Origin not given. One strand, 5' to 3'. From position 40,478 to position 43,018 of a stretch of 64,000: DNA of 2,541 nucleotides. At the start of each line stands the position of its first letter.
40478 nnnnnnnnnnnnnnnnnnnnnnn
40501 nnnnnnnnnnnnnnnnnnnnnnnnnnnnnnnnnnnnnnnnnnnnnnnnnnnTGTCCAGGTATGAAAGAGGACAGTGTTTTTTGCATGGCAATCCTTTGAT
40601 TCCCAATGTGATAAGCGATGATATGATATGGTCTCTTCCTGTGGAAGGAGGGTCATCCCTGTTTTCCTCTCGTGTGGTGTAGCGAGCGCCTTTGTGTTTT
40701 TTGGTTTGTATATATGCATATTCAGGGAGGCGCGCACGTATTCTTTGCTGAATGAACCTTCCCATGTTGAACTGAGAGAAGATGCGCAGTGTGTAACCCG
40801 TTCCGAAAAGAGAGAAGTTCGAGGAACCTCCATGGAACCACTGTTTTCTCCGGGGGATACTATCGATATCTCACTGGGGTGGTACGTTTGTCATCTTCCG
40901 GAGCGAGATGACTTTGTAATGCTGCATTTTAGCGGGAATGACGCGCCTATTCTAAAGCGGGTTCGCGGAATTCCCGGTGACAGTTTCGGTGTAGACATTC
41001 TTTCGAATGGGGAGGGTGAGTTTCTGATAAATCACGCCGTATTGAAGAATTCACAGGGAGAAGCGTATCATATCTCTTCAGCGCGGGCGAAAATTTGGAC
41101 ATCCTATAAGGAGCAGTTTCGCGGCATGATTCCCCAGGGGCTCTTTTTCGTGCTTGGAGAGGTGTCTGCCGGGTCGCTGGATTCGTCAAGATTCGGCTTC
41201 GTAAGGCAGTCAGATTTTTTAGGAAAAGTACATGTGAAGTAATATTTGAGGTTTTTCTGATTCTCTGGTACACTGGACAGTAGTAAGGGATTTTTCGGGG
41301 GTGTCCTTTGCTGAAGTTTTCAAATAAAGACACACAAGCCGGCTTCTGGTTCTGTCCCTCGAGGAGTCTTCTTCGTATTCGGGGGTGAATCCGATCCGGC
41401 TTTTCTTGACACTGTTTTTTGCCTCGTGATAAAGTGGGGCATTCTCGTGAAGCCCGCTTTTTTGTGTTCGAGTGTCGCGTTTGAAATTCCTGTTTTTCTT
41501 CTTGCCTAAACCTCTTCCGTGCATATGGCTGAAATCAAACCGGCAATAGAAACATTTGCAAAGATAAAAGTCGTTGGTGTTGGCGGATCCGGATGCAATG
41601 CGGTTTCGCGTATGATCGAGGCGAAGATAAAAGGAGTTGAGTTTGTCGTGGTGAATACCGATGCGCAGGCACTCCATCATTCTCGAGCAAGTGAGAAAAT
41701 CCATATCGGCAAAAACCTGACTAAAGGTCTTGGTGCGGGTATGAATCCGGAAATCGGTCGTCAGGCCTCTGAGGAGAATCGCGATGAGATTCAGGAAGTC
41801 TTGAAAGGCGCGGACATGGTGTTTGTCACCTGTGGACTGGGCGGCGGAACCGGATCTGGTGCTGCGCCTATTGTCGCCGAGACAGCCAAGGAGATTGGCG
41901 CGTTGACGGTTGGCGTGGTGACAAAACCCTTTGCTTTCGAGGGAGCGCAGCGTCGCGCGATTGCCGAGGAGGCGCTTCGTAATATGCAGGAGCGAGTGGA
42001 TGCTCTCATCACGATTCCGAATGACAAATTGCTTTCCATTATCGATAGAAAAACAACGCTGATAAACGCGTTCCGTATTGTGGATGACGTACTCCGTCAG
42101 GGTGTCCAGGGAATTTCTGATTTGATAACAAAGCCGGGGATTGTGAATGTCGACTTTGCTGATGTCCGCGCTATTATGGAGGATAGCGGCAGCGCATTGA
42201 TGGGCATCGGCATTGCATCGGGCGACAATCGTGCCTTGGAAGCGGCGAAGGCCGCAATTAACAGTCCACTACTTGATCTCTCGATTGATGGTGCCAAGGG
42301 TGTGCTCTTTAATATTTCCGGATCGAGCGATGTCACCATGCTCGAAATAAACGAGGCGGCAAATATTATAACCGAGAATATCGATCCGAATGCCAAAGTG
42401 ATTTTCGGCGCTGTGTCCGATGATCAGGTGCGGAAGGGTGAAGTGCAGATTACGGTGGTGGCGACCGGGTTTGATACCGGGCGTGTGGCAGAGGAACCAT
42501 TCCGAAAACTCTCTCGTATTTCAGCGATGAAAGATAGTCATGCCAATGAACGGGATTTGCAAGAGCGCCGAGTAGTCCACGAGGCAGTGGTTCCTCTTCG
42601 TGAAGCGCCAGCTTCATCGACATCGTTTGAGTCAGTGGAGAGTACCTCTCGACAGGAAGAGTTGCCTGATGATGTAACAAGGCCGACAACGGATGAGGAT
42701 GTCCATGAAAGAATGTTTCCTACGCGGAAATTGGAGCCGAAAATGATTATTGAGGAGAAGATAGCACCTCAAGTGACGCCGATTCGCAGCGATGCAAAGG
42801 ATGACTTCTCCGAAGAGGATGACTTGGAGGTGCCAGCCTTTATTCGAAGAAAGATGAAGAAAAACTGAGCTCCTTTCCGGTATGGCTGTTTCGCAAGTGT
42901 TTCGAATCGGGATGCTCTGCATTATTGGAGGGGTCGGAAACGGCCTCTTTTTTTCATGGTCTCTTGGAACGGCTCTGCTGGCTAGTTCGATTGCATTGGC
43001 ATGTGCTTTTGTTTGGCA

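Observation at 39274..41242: Three-gene insertion between ftsA and ftsZ: acidic bitopic protein, secreted Gly/Ser/Cys-rich fibre-like protein, and a dedicated S26 signal peptidase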

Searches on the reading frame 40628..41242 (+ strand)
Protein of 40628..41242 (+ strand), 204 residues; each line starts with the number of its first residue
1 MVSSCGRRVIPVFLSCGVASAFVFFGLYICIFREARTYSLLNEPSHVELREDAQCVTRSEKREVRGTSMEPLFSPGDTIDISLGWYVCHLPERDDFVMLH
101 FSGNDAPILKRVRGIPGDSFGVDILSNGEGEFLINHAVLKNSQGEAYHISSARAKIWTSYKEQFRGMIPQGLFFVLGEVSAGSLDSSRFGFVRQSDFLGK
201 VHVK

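Call 3: search_protein_families(library=pfam, proteins=[window:40628-41242:+], max_evalue=0.1)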
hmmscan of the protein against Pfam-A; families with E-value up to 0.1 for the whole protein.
window:40628-41242:+ (204 aa): 1 family
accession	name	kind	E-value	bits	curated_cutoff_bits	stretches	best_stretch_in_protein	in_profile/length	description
PF10502.14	Peptidase_S26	-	3.3e-16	60.1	22.9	1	60-202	24-164/168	Signal peptidase, peptidase S26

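Call 4: search_protein_families(library=ncbifam, proteins=[window:40628-41242:+], max_evalue=0.1)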
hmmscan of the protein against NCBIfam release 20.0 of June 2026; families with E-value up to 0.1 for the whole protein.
window:40628-41242:+ (204 aa): 5 families
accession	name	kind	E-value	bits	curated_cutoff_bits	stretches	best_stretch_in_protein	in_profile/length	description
TIGR02227.1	sigpep_I_bact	equivalog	1.7e-16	60.5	47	1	63-202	24-155/162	signal peptidase I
TIGR02771.1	TraF_Ti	equivalog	2.4e-05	24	100.25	1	102-201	78-165/171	conjugative transfer signal peptidase TraF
TIGR02754.1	sod_Ni_protease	equivalog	0.00025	21.5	63.25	0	171-202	58-89/90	nickel-type superoxide dismutase maturation protease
NF008114.0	PRK10861.1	equivalog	0.00046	19.6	277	1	165-201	261-297/324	signal peptidase I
NF010412.0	PRK13838.1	subfamily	0.055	12.9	186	0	103-199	84-167/177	conjugal transfer pilin processing protease TraF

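Call 14: find_homologous_proteins(query=window:40628-41242:+, max_evalue=0.001)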
Query window:40628-41242:+ (204 aa): 3 proteins with E <= 0.001 among 47 candidates.
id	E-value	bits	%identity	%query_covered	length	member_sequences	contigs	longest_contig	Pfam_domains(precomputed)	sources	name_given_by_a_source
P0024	7.2e-86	305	100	67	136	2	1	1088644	PF10502.15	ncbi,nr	ncbi:MAG: signal peptidase I [Candidatus Moraniibacteriota bacterium]|nr:MAG: signal peptidase I [Ca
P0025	1.8e-53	199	57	74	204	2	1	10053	PF10502.15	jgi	-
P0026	4.0e-23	100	36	80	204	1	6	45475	PF10502.15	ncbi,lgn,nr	ncbi:MAG: signal peptidase I [Candidatus Liptonbacteria bacterium]|nr:signal peptidase I [Candidatus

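Call 16: find_encoding_contigs(protein=P0025, flank=6000, max_places=2)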
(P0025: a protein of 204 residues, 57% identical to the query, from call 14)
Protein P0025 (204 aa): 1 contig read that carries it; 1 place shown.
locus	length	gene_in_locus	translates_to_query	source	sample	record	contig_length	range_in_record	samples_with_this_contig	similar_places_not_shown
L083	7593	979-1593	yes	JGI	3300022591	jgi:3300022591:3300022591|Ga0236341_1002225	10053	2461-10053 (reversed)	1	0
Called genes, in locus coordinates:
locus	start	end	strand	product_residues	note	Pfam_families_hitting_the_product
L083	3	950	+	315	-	?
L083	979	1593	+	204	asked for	PF10502:Peptidase_S26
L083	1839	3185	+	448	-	PF00091:Tubulin, PF12327:FtsZ_C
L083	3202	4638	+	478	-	PF13567:DUF4131, PF03772:Competence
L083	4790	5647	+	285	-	PF23023:Anti-Pycsar_Apyc1 (weak), PF00753:Lactamase_B, PF12706:Lactamase_B_2 (weak), PF16661:Lactamase_B_6 (weak)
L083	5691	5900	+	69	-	PF07411:DUF1508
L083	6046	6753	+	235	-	PF13482:RNase_H_2, PF10108:DNA_pol_B_exo2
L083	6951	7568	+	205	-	PF00334:NDK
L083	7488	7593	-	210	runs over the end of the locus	-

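Call 17: find_encoding_contigs(protein=P0026, flank=6000, max_places=2)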
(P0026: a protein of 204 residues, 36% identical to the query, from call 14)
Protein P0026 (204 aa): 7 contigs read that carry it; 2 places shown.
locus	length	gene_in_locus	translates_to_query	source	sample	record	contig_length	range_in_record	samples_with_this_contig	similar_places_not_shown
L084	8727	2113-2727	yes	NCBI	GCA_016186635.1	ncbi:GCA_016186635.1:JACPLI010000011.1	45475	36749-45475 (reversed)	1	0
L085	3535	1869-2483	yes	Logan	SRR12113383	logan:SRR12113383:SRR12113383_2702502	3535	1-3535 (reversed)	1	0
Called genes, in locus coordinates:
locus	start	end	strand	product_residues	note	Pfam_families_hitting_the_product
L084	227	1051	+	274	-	-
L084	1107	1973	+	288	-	PF05635:23S_rRNA_IVP (weak)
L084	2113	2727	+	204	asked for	PF10502:Peptidase_S26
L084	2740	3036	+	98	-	PF07889:DUF1664 (weak)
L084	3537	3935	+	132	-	-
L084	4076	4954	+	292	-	-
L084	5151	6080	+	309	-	-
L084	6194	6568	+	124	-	PF05635:23S_rRNA_IVP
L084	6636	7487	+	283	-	-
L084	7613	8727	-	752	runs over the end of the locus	PF17191:RecG_wedge, PF01336:tRNA_anti-codon (weak), PF00270:DEAD, PF04851:ResIII, PF00271:Helicase_C, PF19833:RecG_dom3_C (weak)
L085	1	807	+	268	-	?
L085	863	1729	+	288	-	PF05635:23S_rRNA_IVP (weak)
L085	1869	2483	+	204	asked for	PF10502:Peptidase_S26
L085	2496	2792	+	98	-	PF07889:DUF1664 (weak)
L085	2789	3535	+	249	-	?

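Call 20: search_protein_families(library=pfam, proteins=[L084:3033-3935:+, L084:41-1051:+], max_evalue=0.01)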
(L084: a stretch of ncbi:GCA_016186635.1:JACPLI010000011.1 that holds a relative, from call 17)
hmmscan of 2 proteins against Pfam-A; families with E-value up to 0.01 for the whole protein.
L084:3033-3935:+ (300 aa): 1 family
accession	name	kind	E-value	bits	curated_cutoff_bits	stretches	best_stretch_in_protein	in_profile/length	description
PF21722.4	Gly_rich_2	-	1.8e-15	58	24.3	1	85-298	4-225/226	Glycine-rich domain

L084:41-1051:+ (336 aa): 0 families

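Call 24: find_related_loci(query=A2, collection=metagenome_contigs, flank=10000)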
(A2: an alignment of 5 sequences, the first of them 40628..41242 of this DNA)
Query A2 (204 aa) in metagenome_contigs; peptide patterns used: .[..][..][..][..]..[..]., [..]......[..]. (x = any residue, [..] = any of these).
261 stretches matched a pattern; 85 encode a relative of the query (tblastn E <= 1e-3); the best 80 are kept; 80 distinct loci.
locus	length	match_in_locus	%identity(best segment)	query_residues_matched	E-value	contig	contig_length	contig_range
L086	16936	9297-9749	56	52-202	9e-56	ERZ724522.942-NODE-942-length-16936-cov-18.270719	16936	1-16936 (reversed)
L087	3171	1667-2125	55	52-204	1e-54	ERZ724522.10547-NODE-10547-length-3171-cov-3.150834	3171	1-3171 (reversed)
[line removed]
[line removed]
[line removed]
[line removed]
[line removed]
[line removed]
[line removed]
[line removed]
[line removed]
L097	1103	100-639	33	23-200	2e-37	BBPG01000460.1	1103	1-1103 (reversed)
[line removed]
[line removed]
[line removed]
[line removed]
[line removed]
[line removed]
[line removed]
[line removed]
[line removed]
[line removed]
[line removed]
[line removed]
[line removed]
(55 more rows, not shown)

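Call 55: search_protein_families(library=pfam, proteins=[L132:426-917:+, L124:5986-8097:+], max_evalue=0.01)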
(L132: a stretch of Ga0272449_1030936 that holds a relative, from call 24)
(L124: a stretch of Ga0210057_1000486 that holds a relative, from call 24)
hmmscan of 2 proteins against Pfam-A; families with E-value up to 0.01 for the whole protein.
L132:426-917:+ (163 aa): 1 family
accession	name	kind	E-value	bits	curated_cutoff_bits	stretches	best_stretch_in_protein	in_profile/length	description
PF07603.17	Lcl_C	-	0.00024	21.8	34.9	1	83-163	20-117/117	Lcl C-terminal domain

L124:5986-8097:+ (703 aa): 0 families

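Call 57: find_related_loci(query=A2, collection=viral_contigs, flank=8000)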
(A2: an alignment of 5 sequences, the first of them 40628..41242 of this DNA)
Query A2 (204 aa) in viral_contigs; peptide patterns used: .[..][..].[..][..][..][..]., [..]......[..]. (x = any residue, [..] = any of these).
52 stretches matched a pattern, but none encodes a relative of the query by tblastn (E <= 1e-3).

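Call 68: search_protein_families(library=ncbifam, proteins=[L094:657-1343:+, L106:8820-9614:+, L109:9047-9856:+, L118:75-908:+, L120:6328-7245:+, L096:5932-6366:+, L115:2736-3539:+, L140:5435-6727:+, L088:553-1923:+, L121:3035-4297:+], max_evalue=0.01)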
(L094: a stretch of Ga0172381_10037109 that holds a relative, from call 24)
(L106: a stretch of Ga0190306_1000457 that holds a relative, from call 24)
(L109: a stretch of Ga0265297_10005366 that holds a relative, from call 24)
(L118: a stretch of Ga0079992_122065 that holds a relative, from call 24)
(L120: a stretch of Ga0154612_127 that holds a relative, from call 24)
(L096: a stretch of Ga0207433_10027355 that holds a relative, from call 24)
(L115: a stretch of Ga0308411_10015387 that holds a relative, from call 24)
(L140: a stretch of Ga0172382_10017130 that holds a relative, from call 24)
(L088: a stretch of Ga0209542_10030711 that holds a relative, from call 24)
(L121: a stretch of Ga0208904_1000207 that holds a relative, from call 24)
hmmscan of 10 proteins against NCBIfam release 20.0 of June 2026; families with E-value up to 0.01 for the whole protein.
L094:657-1343:+ (228 aa): 0 families

L106:8820-9614:+ (264 aa): 0 families

L109:9047-9856:+ (269 aa): 0 families

L118:75-908:+ (277 aa): 0 families

L120:6328-7245:+ (305 aa): 0 families

L096:5932-6366:+ (144 aa): 0 families

L115:2736-3539:+ (267 aa): 0 families

L140:5435-6727:+ (430 aa): 0 families

L088:553-1923:+ (456 aa): 6 families
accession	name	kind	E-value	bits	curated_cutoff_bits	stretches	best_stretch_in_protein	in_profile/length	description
NF041002.1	pilin_ComGF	equivalog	3e-05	24.3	80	1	18-91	2-72/139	competence type IV pilus minor pilin ComGF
NF006453.0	PRK08808.1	equivalog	9.9e-05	21.5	295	1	15-90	4-79/211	type II secretion system protein J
TIGR02532.1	IV_pilin_GFxxxE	domain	0.00012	21.8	16.3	1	18-39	2-23/24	prepilin-type N-terminal cleavage/methylation domain-containing protein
NF047828.1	T3SSXpsI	equivalog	0.00013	22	150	1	19-72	3-58/132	type II secretion system protein XpsI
TIGR01707.1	gspI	equivalog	0.0032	17.9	44.35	0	19-39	1-21/101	type II secretion system minor pseudopilin GspI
NF041013.1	T4P_ComGE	equivalog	0.0051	16.9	49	0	19-71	5-54/83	competence type IV pilus minor pilin ComGE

L121:3035-4297:+ (420 aa): 0 families

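Call 81: search_protein_families(library=phrogs, proteins=[window:40628-41242:+], max_evalue=0.01)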
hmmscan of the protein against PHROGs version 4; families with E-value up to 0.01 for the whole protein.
window:40628-41242:+ (204 aa): 1 family
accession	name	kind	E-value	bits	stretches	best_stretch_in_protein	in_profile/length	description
phrog_15562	-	unknown function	2.2e-06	28.4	1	91-203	72-201/215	-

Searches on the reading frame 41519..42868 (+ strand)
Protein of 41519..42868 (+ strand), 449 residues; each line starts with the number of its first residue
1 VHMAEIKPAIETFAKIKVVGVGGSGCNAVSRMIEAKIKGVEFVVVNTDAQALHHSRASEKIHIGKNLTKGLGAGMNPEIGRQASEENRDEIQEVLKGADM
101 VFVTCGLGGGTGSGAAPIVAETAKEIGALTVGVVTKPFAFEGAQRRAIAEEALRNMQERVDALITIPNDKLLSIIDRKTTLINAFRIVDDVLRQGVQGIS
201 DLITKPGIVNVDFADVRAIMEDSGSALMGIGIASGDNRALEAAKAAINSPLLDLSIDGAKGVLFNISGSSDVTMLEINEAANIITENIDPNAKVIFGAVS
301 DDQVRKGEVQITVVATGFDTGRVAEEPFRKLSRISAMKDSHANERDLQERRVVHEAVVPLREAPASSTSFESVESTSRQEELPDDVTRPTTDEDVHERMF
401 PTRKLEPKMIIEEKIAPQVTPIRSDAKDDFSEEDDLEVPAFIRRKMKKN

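Call 3: search_protein_families(library=pfam, proteins=[window:41519-42868:+], max_evalue=0.1)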
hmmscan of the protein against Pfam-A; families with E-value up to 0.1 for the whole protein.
window:41519-42868:+ (449 aa): 7 families
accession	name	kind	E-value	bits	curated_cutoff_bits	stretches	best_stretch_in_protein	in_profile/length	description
PF00091.31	Tubulin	-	3.3e-51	174.7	33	1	15-176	1-190/190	Tubulin/FtsZ family, GTPase domain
PF12327.13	FtsZ_C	-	1.8e-32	111.9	27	1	224-319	1-95/95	FtsZ family, C-terminal domain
PF13809.12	Tubulin_2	-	0.00016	21.5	27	0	18-60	2-53/356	Tubulin like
PF23877.1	DUF7231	-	0.015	15.7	27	1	15-69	7-60/126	Family of unknown function (DUF7231)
PF04055.27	Radical_SAM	-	0.031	14.9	29.5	1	84-204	29-149/166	Radical SAM superfamily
PF06547.17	DUF1117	-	0.044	14.7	25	1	304-380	22-99/113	Protein of unknown function (DUF1117)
PF13460.12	NAD_binding_10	-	0.068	13.5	27.2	0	83-135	46-97/184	NAD(P)H-binding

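Call 4: search_protein_families(library=ncbifam, proteins=[window:41519-42868:+], max_evalue=0.1)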
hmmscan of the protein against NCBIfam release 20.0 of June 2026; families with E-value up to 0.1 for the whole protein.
window:41519-42868:+ (449 aa): 4 families
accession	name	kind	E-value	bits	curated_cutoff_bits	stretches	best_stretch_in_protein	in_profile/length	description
TIGR00065.1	ftsZ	equivalog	8.1e-126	420.1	295.2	1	13-325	17-331/353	cell division protein FtsZ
TIGR03483.1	FtsZ_alphas_C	equivalog_domain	0.023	15.4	62.95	1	428-445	102-119/121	cell division protein FtsZ, alphaProteobacterial C-terminal extension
TIGR00235.1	udk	equivalog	0.03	14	220.3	0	103-152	7-56/207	uridine kinase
TIGR00177.1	molyb_syn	domain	0.058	13.3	85.35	0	80-127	42-89/148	molybdenum cofactor synthesis domain-containing protein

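Call 9: find_related_loci(query=window:41519-42868:+, collection=genome_contigs, flank=10000)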
Query window:41519-42868:+ (449 aa) in genome_contigs; peptide patterns used: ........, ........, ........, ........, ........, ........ (x = any residue, [..] = any of these).
383 stretches matched a pattern; 300 encode a relative of the query (tblastn E <= 1e-3); the best 80 are kept; 80 distinct loci.
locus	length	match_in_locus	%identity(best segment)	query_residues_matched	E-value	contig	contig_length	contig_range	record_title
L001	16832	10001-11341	89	1-449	0e+0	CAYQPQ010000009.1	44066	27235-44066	MAG TPA_asm: uncultured Bdellovibrionales bacterium isolate SRP278252_co1_435 genome assembly, contig: NODE_1155_length_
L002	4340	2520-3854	83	1-448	0e+0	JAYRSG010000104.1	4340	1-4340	MAG: Candidatus Moraniibacteriota bacterium isolate XM1_ASGE3bin.7 k141_629785, whole genome shotgun sequence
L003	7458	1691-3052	83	1-448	0e+0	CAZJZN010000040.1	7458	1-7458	MAG TPA_asm: uncultured Bdellovibrionales bacterium isolate SRP286056_co1_430 genome assembly, contig: NODE_13522_length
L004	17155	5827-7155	82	3-449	0e+0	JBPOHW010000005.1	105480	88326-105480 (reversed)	MAG: Candidatus Moraniibacteriota bacterium isolate MAG_322 c_000000394488, whole genome shotgun sequence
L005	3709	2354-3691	80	1-441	0e+0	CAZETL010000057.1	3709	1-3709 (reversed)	MAG TPA_asm: uncultured Bdellovibrionales bacterium isolate binchicken_co128_378 genome assembly, contig: NODE_27409_len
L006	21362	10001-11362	80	3-449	0e+0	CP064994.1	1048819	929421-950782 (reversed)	MAG: Candidatus Moraniibacteriota bacterium isolate Hirt_18-Q3-R61-65_MAXAC.378_cln chromosome, complete genome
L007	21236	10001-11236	75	2-448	0e+0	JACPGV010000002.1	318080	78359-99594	MAG: Candidatus Moraniibacteriota bacterium isolate NC_groundwater_397_Ag_B-0.1um_43_25 GD18-4_B1_scaffold_115744, whole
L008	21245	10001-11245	74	2-448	0e+0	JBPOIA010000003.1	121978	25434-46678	MAG: Candidatus Moraniibacteriota bacterium isolate MAG_644 c_000000432242, whole genome shotgun sequence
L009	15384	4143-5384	74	2-448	0e+0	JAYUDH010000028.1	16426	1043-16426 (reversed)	MAG: Candidatus Moraniibacteriota bacterium isolate GFS_7157 GFS_7157_27, whole genome shotgun sequence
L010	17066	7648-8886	74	3-448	0e+0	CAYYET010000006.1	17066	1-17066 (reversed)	MAG TPA_asm: uncultured Bdellovibrionales bacterium isolate SRP135725_co1_601 genome assembly, contig: NODE_4361_length_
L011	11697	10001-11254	73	1-448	0e+0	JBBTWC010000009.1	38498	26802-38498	MAG: Patescibacteria group bacterium isolate H43-bin047_1 H43_bin047_1_000000000009, whole genome shotgun sequence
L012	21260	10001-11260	72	2-448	0e+0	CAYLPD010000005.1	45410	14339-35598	MAG TPA_asm: uncultured Bdellovibrionales bacterium isolate SRP170004_co1_27 genome assembly, contig: NODE_994_length_45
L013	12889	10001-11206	73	1-448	0e+0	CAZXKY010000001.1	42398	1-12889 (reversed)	MAG TPA_asm: uncultured Bdellovibrionales bacterium isolate SRP192927_co2_902 genome assembly, contig: NODE_1006_length_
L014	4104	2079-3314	74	3-448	0e+0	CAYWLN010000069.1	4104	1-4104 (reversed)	MAG TPA_asm: uncultured Bdellovibrionales bacterium isolate SRP219642_co7_73 genome assembly, contig: NODE_35016_length_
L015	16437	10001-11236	74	3-448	0e+0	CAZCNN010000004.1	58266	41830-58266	MAG TPA_asm: uncultured Bdellovibrionales bacterium isolate SRP286056_co2_548 genome assembly, contig: NODE_551_length_5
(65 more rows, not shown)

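Call 55: search_protein_families(library=pfam, proteins=[L006:5909-8101:+, L006:8414-9646:+, L006:8175-8408:+, L004:1909-5385:+, L004:99-1802:+], max_evalue=0.01)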
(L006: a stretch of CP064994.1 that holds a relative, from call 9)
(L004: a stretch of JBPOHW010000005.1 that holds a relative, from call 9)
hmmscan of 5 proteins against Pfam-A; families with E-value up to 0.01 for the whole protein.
L006:5909-8101:+ (730 aa): 0 families

L006:8414-9646:+ (410 aa): 0 families

L006:8175-8408:+ (77 aa): 0 families

L004:1909-5385:+ (1158 aa): 2 families
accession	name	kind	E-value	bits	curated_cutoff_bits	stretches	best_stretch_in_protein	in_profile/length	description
PF00041.27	fn3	-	2.8e-08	34.3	25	1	461-549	5-82/84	Fibronectin type III domain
PF16656.11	Pur_ac_phosph_N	-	0.00026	21.9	30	1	463-552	7-93/93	Purple acid Phosphatase, N-terminal domain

L004:99-1802:+ (567 aa): 2 families
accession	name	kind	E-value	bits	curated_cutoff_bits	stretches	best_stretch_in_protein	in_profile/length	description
PF13385.13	Laminin_G_3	-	4.3e-27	95.5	27.6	2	407-560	1-151/151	Concanavalin A-like lectin/glucanases superfamily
PF06439.18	3keto-disac_hyd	-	0.0063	17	26.8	0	477-517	117-157/187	3-keto-disaccharide hydrolase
